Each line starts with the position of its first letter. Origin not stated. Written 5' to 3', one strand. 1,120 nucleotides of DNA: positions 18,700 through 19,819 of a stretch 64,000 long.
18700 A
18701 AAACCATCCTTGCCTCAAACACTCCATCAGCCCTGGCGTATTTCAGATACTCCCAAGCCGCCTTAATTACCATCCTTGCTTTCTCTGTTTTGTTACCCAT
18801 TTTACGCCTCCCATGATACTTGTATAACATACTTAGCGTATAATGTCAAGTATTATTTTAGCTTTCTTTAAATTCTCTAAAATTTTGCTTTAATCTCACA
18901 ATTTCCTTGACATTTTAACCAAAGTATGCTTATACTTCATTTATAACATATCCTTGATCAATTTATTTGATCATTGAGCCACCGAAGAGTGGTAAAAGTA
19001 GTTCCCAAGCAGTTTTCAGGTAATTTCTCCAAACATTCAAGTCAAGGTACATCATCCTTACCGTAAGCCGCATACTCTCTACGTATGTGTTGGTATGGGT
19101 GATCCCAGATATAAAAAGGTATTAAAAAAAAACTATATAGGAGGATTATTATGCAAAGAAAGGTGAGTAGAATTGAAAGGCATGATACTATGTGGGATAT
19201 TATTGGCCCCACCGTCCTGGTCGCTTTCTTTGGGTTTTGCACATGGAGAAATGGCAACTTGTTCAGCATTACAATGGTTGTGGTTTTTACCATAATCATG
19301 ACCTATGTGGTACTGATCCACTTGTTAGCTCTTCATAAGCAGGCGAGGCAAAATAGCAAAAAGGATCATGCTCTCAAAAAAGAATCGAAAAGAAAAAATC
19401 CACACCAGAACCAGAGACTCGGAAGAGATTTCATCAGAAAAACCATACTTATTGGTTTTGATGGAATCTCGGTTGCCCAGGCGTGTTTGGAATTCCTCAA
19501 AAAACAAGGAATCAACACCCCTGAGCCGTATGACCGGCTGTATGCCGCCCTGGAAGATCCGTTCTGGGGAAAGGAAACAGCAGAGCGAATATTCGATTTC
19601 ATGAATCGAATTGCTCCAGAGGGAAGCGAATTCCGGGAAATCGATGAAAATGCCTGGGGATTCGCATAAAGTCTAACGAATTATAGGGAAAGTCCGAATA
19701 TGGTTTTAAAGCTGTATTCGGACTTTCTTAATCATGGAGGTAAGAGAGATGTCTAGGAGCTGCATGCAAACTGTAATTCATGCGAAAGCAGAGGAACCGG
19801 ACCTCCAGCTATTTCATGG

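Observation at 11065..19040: ~110-bp imperfect inverted repeats bracket a 7.8-kb module that encodes its own serine recombinase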

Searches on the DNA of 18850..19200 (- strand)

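Call 34: search_dna_similar(query=window:18890-19060:-, collection=plasmids, mode=distant, max_evalue=0.01)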
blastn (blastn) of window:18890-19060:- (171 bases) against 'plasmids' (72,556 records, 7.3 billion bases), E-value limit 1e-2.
No match.

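Call 62: build_rna_model(alignment_id=A6, structure=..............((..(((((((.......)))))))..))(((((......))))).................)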
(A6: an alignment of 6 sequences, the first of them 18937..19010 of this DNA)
Model R1 built from alignment A6 (6 sequences, 76 columns); structure: as given.
model positions 74; base pairs 14; branch points 1; effective number of sequences 2.24; information 0.762 bits per position. Calibrated on 0.2 Mb of random sequence (short: E-values are rough).
structure used (alignment columns):
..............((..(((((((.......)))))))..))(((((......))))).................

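Call 66: search_with_rna_model(model_id=R1, source=window, filters=off, max_evalue=10)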
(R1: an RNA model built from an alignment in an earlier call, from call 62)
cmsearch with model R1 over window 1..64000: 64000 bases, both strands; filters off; matches with E-value up to 10: 4.
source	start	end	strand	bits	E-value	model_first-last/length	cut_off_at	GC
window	11091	11164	-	93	9.3e-24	1-74/74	no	0.35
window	18937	19010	+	92.8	1.1e-23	1-74/74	no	0.35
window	7547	7593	+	11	4.7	1-74/74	no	0.49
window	61312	61359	+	10.2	8.4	1-74/74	no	0.31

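Call 67: search_with_rna_model(model_id=R1, sources=[L002, L003, L004, L005, L006, L055, L056, L057, L058, L059, L060, L061, L062, L063, L064, L065], max_evalue=1)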
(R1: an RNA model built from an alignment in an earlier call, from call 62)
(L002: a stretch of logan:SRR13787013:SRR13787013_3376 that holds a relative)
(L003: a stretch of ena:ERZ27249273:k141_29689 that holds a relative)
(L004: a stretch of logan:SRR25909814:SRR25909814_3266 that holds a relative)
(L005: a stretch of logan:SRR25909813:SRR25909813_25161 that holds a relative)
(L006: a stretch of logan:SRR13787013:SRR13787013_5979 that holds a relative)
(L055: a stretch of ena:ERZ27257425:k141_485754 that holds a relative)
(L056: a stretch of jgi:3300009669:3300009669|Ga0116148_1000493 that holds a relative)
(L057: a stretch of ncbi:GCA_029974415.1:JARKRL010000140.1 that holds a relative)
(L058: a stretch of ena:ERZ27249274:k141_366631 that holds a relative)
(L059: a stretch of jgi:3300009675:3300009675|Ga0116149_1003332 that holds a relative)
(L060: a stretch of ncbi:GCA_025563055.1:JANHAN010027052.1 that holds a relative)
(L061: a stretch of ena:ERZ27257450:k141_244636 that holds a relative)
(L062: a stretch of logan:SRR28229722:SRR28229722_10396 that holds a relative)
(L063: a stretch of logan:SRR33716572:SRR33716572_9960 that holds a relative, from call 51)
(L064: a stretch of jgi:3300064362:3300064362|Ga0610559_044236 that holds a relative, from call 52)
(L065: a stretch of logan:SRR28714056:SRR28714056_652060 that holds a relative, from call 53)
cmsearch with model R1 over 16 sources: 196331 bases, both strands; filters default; matches with E-value up to 1: 10.
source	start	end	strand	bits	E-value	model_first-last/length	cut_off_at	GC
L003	14580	14653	-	91.5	7.8e-23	1-74/74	no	0.38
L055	16167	16240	+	91.5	7.8e-23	1-74/74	no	0.38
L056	16167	16240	+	91.5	7.8e-23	1-74/74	no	0.38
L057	10499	10572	+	91.5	7.8e-23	1-74/74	no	0.38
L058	10499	10572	+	91.5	7.8e-23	1-74/74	no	0.38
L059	10481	10554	+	91.5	7.8e-23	1-74/74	no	0.38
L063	1447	1520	+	89.8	2.5e-22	1-74/74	no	0.46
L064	153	227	+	88.7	5.1e-22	1-74/74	no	0.37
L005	7419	7494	-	85.5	4.3e-21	1-74/74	no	0.43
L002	1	56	+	63.3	1.2e-14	19-74/74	5'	0.36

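Call 73: search_rna_families(source=window, start=18850, end=19200, threshold=evalue, max_evalue=5)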
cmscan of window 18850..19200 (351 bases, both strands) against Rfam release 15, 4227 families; matches with E-value up to 5: 3.
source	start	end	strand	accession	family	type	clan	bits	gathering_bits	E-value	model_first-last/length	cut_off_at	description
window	18856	18897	-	RF02699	Avashort_thermometer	Cis-reg; thermoregulator;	-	21.5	88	0.068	1-59/59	no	Avashort 5' UTR thermometer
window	18852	18896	-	RF02925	6A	Gene; sRNA;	-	16.3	41.2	2.5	1-52/52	no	6A RNA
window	18869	18920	+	RF02120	FTX_2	Gene; lncRNA;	-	13.1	48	4.5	52-97/97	no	FTX transcript, XIST regulator conserved region 2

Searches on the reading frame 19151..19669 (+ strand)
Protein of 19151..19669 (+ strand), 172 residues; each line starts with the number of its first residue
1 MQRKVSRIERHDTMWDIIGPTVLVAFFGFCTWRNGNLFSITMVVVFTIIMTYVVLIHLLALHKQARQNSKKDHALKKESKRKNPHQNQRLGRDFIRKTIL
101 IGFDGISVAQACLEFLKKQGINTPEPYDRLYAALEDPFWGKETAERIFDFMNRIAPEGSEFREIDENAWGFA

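Call 19: find_encoding_contigs(protein=window:19151-19669:+, flank=10000, max_places=10)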
Protein window:19151-19669:+ (172 aa): 1 contig read that carries it; 1 place shown.
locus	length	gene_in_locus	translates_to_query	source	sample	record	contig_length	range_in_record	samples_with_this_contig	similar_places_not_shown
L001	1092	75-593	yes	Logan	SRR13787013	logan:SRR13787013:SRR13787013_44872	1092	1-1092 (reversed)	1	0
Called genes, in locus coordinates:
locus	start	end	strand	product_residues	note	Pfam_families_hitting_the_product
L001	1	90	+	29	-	?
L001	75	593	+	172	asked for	-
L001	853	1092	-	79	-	?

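Call 48: search_protein_families(library=pfam, proteins=[window:19151-19669:+], max_evalue=0.01)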
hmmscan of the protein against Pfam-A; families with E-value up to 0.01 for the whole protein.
window:19151-19669:+ (172 aa): 0 families

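Call 49: find_homologous_proteins(query=window:19151-19669:+, max_evalue=0.00001)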
Query window:19151-19669:+ (172 aa): 6 proteins with E <= 0.00001 among 93 candidates.
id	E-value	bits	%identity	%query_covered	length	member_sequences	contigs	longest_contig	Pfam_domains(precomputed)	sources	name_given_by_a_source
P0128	6.3e-113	393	100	100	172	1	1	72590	-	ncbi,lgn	-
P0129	7.5e-67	243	64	100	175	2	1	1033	-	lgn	-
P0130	1.6e-55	206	58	93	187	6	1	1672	-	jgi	jgi:hypothetical protein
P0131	3.8e-51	191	54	92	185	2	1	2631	-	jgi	jgi:hypothetical protein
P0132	5.0e-51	191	51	100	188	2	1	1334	-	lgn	-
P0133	6.1e-33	132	46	85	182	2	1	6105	-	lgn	-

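Call 50: search_dna_similar(query=window:19151-19669:+, collection=plasmids, mode=protein, max_evalue=0.001)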
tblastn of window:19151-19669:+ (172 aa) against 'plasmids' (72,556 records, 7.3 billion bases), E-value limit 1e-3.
No match.

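Call 51: find_encoding_contigs(protein=P0133, flank=10000, max_places=3)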
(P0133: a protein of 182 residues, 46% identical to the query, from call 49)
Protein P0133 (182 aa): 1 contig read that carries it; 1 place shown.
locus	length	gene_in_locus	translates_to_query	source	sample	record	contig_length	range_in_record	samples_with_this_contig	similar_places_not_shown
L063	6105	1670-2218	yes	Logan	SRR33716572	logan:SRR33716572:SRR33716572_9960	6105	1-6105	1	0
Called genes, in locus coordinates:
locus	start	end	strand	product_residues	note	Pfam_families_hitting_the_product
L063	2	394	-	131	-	?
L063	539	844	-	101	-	PF01381:HTH_3 (weak)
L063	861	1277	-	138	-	-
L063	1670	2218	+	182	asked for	-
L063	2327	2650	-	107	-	-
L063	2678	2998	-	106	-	-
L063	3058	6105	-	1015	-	?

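Call 52: find_encoding_contigs(protein=P0131, flank=10000, max_places=3)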
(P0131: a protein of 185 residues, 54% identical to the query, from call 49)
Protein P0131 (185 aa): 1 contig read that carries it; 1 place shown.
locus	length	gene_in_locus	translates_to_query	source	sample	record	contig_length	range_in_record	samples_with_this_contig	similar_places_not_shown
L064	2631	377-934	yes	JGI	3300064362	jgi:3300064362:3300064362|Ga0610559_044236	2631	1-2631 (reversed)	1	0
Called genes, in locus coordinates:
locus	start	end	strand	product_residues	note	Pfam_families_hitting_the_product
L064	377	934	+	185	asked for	-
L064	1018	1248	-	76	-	PF15919:HicB_lk_antitox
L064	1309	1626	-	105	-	-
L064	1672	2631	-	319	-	?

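Call 53: find_encoding_contigs(protein=P0129, flank=10000, max_places=3)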
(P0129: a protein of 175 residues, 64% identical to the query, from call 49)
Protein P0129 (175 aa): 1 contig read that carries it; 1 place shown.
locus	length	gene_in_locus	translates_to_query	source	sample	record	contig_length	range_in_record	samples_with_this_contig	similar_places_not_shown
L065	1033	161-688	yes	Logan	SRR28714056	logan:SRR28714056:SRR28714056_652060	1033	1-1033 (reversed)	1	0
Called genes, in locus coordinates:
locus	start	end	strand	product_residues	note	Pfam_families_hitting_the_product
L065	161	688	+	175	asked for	-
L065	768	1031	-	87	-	?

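Call 93: search_protein_families(library=ncbifam, proteins=[window:19151-19669:+], max_evalue=0.001)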
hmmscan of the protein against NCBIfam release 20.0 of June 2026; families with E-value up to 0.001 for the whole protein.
window:19151-19669:+ (172 aa): 0 families
